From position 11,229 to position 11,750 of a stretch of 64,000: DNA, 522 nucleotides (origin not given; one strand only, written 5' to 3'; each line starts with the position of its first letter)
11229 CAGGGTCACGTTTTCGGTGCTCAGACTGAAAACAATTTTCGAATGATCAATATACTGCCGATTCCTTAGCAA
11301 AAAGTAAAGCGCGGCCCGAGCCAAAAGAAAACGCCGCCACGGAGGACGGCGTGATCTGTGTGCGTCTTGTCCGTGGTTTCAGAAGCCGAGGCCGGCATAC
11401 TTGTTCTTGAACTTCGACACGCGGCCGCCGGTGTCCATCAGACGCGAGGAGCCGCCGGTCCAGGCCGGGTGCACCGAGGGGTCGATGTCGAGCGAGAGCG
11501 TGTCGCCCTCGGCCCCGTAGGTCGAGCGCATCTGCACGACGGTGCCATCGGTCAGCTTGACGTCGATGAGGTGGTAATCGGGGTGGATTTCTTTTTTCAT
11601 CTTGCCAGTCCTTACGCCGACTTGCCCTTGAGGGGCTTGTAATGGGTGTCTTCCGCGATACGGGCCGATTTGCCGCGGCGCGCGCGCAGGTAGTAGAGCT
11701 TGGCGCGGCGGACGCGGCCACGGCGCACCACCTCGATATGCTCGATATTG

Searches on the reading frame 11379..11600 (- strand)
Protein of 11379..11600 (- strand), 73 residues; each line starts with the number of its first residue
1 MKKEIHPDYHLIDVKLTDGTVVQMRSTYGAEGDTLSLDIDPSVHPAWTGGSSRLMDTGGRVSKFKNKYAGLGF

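Call 7: find_related_loci(query=window:11379-11600:-, collection=genome_contigs, flank=3000)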
Query window:11379-11600:- (73 aa) in genome_contigs; peptide patterns used: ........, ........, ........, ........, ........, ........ (x = any residue, [..] = any of these).
599 stretches matched a pattern (row limit reached: there are more); 519 encode a relative of the query (tblastn E <= 1e-3); the best 80 are kept; 80 distinct loci.
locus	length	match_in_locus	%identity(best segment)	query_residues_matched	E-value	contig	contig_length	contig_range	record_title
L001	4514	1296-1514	92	1-73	5e-45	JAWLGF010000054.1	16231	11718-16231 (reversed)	MAG: Roseovarius sp. isolate 21BLK6-1.bin.86 NODE_3138_length_16231_cov_42.960079, whole genome shotgun sequence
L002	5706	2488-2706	92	1-73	3e-44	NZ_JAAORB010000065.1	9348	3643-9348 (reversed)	Roseovarius gahaiensis strain GH877 scaffold65, whole genome shotgun sequence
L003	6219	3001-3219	93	1-73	2e-44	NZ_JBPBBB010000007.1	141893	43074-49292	Roseovarius tibetensis strain CGMCC 1.16230 NODE_7_length_141893_cov_169.407345, whole genome shotgun sequence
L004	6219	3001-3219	89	1-73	9e-44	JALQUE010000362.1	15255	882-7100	MAG: Roseovarius sp. isolate DFJ.11 DFJ_507798, whole genome shotgun sequence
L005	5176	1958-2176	92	1-73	5e-44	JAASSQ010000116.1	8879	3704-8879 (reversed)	MAG: Roseovarius sp. isolate KhS_metabat.15 KhS_C3958, whole genome shotgun sequence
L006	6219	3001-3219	92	1-73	5e-44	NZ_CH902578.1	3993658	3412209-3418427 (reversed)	Maritimibacter alkaliphilus HTCC2654 1099457000270, whole genome shotgun sequence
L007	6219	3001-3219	92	1-73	1e-43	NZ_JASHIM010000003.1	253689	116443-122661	Roseovarius sp. MMSF_3281 NODE_3_length_253689_cov_26.964647, whole genome shotgun sequence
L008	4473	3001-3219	92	1-73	2e-43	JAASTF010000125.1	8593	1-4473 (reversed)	MAG: Rhodobacteraceae bacterium isolate KhS_metabat.39 KhS_C4176, whole genome shotgun sequence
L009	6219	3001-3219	89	1-73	4e-43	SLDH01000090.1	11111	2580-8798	MAG: Roseovarius sp. isolate CSSed162cmB_535 CSSed16-2cmB-21029, whole genome shotgun sequence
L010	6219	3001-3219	88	1-73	6e-43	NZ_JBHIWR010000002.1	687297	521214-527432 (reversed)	MAG: Pseudooceanicola sp. isolate MAG29 WDNA05_bin.13.orig_2, whole genome shotgun sequence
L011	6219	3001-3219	90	1-73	7e-43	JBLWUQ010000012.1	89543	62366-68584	MAG: Maritimibacter sp. isolate EA11-01 A11.012.metabat.1RE.5K@12, whole genome shotgun sequence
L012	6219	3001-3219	90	1-73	8e-43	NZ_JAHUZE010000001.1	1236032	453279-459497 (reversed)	Maritimibacter dapengensis strain DP4N28-5 DP4N28.5_ctg0001, whole genome shotgun sequence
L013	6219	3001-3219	89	1-73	1e-42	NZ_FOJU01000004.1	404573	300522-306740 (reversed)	Poseidonocella pacifica strain DSM 29316, whole genome shotgun sequence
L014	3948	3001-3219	88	1-73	1e-42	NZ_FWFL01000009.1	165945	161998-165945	Roseovarius litorisediminis strain CECT 8287, whole genome shotgun sequence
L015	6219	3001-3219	88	1-73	2e-42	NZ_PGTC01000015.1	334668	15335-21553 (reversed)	Pseudooceanicola marinus strain LMG 23705 LMG_23705_S23, whole genome shotgun sequence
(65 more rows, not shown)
